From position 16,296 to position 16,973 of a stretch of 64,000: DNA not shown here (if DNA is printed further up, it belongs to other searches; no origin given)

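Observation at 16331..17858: MerR regulator paired with a P-loop-less VirD4/TraG-like coupling-protein domain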

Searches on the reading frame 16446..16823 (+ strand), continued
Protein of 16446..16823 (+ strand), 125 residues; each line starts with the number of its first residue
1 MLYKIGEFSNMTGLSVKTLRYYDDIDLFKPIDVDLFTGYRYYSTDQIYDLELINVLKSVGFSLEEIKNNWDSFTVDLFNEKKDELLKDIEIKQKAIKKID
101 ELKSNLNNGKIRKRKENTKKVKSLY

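Call 89: predict_structure(alignment_id=A3)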
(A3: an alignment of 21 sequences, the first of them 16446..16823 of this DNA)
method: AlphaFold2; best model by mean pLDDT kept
length: 125 residues; sequences in the alignment: 21
mean_pLDDT: 77.7   pTM: 0.54
mean pLDDT of the five models: 77.7, 77.8, 77.4, 76.5, 74.0
residues with pLDDT >= 90: 0; 70-90: 104; 50-70: 10; < 50: 11
segments of 3 or more residues with pLDDT < 50: 115-125
pLDDT, mean of each block of 10 residues (from residue 1): 84 83 83 84 86 84 82 80 84 83 68 48 43
secondary structure, 60 per line:
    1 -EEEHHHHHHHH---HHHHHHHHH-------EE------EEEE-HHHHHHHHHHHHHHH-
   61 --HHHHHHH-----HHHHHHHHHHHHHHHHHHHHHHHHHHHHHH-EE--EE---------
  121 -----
elements in order: E2-4 H5-12 H16-24 E40-43 H45-59 H63-69 H75-104
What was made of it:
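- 16446..16823 (+): merR: a 125-aa BmrR/MtaN-like MerR-family regulator. It has a wHTH, a long dimerisation helix (75-104), no effector-binding domain and no Cys. Its disordered C-terminal tail ends in the conserved motif K-x-K-S-[LI]-[YF]. The model shows the helix and a tail with pLDDT below 50 at 115-125 (call 89).
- On MerR-family transcriptional activator (BmrR/Mta subgroup): The tail 105-125 is disordered (pLDDT below 50 at 115-125, call 89).
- Closest known: BmrR, and the Mta N-terminal fragment MtaN. Same: The domain layout (wHTH plus a long dimerisation helix) is the same (call 89).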
